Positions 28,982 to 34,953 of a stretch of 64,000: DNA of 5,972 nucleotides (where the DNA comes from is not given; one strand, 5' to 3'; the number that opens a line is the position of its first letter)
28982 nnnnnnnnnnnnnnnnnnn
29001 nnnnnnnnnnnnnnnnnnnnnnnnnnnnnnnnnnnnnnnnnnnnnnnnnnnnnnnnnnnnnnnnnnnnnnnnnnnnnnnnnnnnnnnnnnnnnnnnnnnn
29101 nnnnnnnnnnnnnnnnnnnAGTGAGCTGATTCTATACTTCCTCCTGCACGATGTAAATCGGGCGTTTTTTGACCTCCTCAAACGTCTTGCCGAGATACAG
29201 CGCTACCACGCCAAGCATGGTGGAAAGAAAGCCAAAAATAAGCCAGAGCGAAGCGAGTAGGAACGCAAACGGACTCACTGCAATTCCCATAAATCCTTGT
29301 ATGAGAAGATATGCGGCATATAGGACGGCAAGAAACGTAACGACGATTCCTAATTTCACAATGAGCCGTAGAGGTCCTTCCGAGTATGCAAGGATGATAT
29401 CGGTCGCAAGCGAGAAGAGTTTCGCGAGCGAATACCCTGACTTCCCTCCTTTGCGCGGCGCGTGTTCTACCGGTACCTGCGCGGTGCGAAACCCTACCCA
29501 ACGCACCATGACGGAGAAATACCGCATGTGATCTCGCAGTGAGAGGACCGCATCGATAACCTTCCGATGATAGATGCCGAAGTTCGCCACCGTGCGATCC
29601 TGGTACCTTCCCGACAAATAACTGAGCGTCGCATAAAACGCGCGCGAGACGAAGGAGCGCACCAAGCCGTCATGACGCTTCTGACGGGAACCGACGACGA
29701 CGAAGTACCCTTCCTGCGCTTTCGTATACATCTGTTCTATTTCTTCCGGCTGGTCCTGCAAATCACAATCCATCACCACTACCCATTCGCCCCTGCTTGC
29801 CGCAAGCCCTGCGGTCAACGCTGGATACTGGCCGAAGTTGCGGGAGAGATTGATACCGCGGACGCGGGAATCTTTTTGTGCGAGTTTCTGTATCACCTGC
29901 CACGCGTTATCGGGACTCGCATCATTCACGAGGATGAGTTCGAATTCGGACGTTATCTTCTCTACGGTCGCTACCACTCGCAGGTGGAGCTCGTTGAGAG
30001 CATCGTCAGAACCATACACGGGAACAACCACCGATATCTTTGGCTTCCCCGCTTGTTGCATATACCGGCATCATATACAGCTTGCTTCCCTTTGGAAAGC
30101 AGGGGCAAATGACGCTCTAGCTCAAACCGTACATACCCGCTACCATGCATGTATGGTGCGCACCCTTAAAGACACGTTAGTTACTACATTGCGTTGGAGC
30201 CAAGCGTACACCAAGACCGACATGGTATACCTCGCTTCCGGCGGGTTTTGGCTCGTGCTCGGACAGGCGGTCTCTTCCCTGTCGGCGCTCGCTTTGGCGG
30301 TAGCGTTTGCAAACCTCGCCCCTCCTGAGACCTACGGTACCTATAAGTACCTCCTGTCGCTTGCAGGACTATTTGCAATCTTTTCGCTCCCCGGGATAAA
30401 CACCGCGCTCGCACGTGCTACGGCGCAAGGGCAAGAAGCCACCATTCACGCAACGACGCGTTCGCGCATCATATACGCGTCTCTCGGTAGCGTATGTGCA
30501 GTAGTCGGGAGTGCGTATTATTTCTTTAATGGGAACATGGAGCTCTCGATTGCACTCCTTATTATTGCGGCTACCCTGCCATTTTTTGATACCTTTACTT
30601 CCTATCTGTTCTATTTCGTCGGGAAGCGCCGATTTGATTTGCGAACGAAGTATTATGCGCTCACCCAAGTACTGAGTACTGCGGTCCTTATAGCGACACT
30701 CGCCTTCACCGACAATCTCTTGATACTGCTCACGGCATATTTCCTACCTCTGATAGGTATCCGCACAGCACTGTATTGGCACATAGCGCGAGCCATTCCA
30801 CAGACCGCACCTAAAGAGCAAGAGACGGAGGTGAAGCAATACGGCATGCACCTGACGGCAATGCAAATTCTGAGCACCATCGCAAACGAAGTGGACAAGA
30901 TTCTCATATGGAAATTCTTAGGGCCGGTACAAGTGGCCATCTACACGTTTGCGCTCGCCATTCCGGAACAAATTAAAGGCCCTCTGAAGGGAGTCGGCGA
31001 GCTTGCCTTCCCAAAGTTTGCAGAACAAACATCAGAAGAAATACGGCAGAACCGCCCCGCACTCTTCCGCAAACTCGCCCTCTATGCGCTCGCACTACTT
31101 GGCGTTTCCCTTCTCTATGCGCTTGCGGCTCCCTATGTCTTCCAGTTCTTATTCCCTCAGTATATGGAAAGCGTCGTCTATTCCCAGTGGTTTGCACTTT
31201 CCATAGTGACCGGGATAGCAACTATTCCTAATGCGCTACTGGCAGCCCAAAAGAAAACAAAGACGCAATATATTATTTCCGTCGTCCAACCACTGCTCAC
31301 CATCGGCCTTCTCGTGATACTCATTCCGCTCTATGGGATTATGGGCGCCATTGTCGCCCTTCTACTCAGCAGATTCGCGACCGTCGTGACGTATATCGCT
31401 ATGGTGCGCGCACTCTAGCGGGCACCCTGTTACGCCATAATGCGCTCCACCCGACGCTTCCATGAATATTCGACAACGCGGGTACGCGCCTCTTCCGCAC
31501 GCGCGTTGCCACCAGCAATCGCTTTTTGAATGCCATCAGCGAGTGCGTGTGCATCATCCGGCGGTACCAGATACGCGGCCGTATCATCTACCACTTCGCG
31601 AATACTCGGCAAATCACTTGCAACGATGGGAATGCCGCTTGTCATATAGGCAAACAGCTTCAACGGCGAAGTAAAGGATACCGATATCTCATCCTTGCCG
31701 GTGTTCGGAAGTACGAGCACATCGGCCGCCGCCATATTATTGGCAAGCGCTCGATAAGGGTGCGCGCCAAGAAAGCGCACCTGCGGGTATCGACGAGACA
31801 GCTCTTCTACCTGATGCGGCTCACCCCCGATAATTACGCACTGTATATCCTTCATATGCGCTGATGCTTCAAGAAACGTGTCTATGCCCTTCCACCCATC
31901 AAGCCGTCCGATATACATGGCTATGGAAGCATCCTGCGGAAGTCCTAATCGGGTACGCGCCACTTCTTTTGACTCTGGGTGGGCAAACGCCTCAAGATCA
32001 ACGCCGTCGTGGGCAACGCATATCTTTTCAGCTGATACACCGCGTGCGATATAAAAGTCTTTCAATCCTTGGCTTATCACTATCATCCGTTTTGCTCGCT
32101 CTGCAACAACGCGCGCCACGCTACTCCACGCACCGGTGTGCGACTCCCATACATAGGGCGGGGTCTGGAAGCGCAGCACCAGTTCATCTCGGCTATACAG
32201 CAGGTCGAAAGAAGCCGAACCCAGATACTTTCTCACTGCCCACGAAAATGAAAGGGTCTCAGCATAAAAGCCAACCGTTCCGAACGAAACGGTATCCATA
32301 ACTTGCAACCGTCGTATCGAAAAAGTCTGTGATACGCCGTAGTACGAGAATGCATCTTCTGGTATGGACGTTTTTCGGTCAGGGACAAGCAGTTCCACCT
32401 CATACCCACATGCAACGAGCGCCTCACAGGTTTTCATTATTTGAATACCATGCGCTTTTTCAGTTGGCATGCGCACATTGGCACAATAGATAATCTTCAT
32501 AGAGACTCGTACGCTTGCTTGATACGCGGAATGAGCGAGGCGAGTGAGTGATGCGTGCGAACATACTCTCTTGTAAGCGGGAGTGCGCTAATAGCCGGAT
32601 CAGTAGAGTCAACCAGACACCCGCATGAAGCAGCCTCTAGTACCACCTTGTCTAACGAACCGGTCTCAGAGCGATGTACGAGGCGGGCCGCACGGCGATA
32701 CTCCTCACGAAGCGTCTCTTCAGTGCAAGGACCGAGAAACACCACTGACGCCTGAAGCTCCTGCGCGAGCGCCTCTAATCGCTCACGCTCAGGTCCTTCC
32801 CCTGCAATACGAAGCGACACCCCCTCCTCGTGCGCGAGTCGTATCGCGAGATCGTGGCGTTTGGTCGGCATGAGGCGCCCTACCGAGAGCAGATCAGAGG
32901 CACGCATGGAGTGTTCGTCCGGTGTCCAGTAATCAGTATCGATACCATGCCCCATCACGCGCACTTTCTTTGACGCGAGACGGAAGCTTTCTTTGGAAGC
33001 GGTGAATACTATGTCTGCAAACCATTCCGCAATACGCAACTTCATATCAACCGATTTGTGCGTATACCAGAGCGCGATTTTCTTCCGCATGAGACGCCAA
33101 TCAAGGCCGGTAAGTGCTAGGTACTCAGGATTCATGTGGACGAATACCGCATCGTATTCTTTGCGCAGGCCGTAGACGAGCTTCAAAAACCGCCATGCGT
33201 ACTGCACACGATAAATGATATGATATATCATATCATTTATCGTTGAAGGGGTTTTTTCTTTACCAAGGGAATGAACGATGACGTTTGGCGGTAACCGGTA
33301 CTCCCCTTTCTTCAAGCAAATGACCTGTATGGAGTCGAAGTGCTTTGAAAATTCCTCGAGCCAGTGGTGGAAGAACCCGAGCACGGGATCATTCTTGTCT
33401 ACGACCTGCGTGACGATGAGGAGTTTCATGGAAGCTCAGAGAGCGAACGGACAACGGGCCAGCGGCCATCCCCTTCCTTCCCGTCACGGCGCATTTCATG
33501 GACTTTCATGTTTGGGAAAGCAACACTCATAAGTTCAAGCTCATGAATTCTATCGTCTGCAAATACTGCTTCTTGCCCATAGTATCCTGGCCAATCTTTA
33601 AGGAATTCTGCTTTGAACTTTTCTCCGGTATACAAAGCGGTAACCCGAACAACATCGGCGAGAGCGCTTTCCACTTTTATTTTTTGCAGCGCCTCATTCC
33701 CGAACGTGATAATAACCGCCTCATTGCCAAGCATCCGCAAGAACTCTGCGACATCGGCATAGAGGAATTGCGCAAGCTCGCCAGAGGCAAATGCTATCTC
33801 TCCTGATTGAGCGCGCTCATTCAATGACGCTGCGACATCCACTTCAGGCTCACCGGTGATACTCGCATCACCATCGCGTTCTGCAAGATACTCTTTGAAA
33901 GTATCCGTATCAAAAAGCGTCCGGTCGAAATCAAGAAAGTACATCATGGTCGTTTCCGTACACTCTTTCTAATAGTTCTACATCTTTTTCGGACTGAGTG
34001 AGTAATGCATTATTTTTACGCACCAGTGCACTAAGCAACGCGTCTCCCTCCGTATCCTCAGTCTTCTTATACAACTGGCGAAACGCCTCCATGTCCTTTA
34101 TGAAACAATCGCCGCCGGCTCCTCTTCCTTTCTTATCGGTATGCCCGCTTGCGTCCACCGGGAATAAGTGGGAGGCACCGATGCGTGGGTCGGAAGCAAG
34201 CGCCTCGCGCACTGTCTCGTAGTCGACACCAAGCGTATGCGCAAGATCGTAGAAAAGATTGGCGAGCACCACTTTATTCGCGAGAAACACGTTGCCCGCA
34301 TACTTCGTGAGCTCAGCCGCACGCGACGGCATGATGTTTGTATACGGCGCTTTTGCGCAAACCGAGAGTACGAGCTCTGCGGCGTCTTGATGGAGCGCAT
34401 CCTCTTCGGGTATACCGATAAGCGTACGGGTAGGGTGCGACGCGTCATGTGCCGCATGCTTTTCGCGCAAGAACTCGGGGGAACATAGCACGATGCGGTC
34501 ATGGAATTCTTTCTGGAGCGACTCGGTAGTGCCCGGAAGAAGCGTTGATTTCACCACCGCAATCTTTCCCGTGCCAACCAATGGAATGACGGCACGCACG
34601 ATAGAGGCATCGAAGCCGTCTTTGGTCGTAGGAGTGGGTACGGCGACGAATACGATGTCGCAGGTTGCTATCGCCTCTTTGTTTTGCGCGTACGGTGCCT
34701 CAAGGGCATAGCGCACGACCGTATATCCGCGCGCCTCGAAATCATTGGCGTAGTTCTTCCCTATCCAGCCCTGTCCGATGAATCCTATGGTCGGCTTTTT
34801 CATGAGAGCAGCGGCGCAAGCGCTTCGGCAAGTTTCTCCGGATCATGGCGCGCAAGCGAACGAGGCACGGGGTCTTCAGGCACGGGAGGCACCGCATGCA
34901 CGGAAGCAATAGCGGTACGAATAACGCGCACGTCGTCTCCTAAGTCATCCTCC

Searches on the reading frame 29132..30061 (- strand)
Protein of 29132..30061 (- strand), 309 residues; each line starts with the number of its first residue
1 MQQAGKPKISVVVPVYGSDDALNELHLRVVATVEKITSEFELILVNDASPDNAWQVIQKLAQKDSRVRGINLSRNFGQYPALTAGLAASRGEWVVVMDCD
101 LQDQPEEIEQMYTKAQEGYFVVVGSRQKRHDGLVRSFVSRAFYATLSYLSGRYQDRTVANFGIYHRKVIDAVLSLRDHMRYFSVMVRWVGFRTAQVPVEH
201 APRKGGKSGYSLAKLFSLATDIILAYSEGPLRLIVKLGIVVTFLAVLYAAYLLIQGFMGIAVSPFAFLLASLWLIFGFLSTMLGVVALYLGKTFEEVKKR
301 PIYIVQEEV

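Call 3: search_protein_families(library=pfam, proteins=[window:29132-30061:-], max_evalue=0.01)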
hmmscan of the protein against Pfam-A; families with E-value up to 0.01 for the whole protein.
window:29132-30061:- (309 aa): 4 families
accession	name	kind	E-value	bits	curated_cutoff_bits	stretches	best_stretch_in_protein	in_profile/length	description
PF00535.33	Glycos_transf_2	-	2.7e-29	102.7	23.3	1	10-145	1-132/168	Glycosyl transferase family 2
PF13641.12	Glyco_tranf_2_3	-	1.6e-05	25.5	27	1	7-144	1-141/230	Glycosyltransferase like family 2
PF10111.15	Glyco_tranf_2_2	-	0.00039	20.4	27.3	1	10-112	1-103/276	Glycosyltransferase like family 2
PF12804.13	NTP_transf_3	-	0.00063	20.4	27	1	59-158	54-153/160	MobA-like NTP transferase domain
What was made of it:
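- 29132..30061 (-): GT2 polyprenyl-phosphate glycosyltransferase (ArnC/PgfS/GtrB-like, 309 aa, two C-terminal TM helices). It is the seventh conserved gene of the cassette. PF00535 E 2.7e-29 (call 3).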

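Call 4: search_protein_families(library=ncbifam, proteins=[window:29132-30061:-], max_evalue=0.01)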
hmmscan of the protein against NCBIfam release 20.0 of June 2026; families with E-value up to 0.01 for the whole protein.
window:29132-30061:- (309 aa): 21 families
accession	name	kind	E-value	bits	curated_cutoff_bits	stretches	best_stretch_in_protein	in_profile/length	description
NF047588.1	GlcsyltransPgfSStrep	equivalog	1.8e-63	214.6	500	1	8-307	2-304/308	glycosyltransferase PgfS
NF007986.1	PRK10714.1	equivalog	3.8e-54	183.8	529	1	8-308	7-311/316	undecaprenyl-phosphate 4-deoxy-4-formamido-L-arabinose transferase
TIGR03937.1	PgaC_IcaA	equivalog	3.5e-14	52.6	422.3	1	3-101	41-136/407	poly-beta-1,6-N-acetyl-D-glucosamine synthase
NF047683.1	TeichurnBiosyTuaG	equivalog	3.3e-13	49.8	400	1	5-112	4-108/252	teichuronic acid biosynthesis protein TuaG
NF007482.0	PRK10073.1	equivalog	2e-12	46.8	423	1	5-117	4-112/334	glycosyltransferase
NF041875.1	EPS_EpsD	equivalog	6.4e-11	42.2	370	1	9-124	1-114/325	exopolysaccharide biosynthesis glycosyltransferase EpsD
TIGR03111.1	glyc2_xrt_Gpos1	hypoth_equivalog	2.3e-10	39.9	363.95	1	6-115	48-156/439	TIGR03111 family XrtG-associated glycosyltransferase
NF050050.1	ProtGlycPglI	equivalog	3.8e-10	39.6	500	1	6-137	1-130/306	GalNAc(5)-diNAcBac-PP-undecaprenol beta-1,3-glucosyltransferase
TIGR03965.1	mycofact_glyco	equivalog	1.2e-08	34.3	280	1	6-126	73-190/467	mycofactocin biosynthesis glycosyltransferase MftF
NF053739.1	GlytfEpsEBac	equivalog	2.1e-07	30.2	450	1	7-125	1-118/265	glycosyltransferase EpsE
TIGR04242.1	nodulat_NodC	equivalog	3.6e-06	26.2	550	1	6-116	47-157/395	chitooligosaccharide synthase NodC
NF041391.1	DPhHxTase_Halo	equivalog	6.6e-06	25.3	375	1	28-206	12-189/213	dolichyl-phosphate hexose transferase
TIGR04182.1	glyco_TIGR04182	equivalog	1.2e-05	24.9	325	1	192-288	182-280/293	S-layer glycoprotein N-glycosyltransferase AglJ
TIGR04283.1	glyco_like_mftF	equivalog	1.6e-05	24.6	182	1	9-118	1-105/221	TIGR04283 family arsenosugar biosynthesis glycosyltransferase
NF045692.1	OglycostaseCruG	equivalog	2.1e-05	23.6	600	1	8-124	42-162/386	2'-O-glycosyltransferase CruG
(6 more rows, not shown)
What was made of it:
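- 29132..30061 (-): NCBIfam PgfS 214.6 bits and ArnC 183.8 bits over the full length, both below the equivalog cutoffs (call 4).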

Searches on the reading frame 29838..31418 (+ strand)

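Call 17: search_protein_families(library=pfam, proteins=[window:29838-31418:+], max_evalue=0.001)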
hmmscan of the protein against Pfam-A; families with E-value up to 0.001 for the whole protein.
window:29838-31418:+ (526 aa): 2 families
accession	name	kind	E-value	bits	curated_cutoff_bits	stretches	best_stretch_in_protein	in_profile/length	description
PF01943.22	Polysacc_synt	-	1.3e-19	71.2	28.2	1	133-375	2-250/274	Polysaccharide biosynthesis protein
PF13440.11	Polysacc_synt_3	-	6.2e-11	42.5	23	1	160-441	5-286/293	Polysaccharide biosynthesis protein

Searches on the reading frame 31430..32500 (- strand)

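Call 17: search_protein_families(library=pfam, proteins=[window:31430-32500:-], max_evalue=0.001)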
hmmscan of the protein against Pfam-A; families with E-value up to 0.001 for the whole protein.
window:31430-32500:- (356 aa): 4 families
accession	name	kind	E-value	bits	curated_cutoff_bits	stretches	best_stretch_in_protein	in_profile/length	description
PF13692.12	Glyco_trans_1_4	-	3.8e-23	82.8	27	1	193-328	3-140/142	Glycosyl transferases group 1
PF00534.26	Glycos_transf_1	-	1.1e-20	74.3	26.4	1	178-338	2-161/172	Glycosyl transferases group 1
PF13439.12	Glyco_transf_4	-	1.7e-11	44.9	28.5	1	21-170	8-169/170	Glycosyltransferase Family 4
PF13579.12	Glyco_trans_4_4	-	1.1e-08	36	29.7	1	20-164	6-156/158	Glycosyl transferase 4-like domain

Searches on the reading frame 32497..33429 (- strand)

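Call 17: search_protein_families(library=pfam, proteins=[window:32497-33429:-], max_evalue=0.001)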
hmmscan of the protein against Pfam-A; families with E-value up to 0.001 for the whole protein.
window:32497-33429:- (310 aa): 2 families
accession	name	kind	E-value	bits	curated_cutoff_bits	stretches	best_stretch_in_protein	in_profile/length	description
PF00534.26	Glycos_transf_1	-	4.2e-14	52.9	26.4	1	179-276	17-122/172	Glycosyl transferases group 1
PF13692.12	Glyco_trans_1_4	-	1.2e-11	45.4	27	1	179-277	3-107/142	Glycosyl transferases group 1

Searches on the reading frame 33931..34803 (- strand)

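Call 18: search_protein_families(library=pfam, proteins=[window:33931-34803:-], max_evalue=0.001)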
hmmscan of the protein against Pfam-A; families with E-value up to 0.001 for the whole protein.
window:33931-34803:- (290 aa): 5 families
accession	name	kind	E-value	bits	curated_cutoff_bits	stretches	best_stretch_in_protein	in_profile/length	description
PF03721.20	UDPG_MGDP_dh_N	-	7.2e-17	62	27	1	41-136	70-180/187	UDP-glucose/GDP-mannose dehydrogenase family, NAD binding domain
PF00984.24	UDPG_MGDP_dh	-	2.4e-16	60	25.4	1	161-264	1-92/94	UDP-glucose/GDP-mannose dehydrogenase family, central domain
PF03446.21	NAD_binding_2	-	6.1e-06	26.8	21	1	5-103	1-110/161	NAD binding domain of 6-phosphogluconate dehydrogenase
PF03807.23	F420_oxidored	-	0.00022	22.2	21.6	0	5-61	1-73/94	NADP oxidoreductase coenzyme F420-dependent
PF02826.25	2-Hacid_dh_C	-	0.00039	20.3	25.1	1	3-67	36-112/178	D-isomer specific 2-hydroxyacid dehydrogenase, NAD binding domain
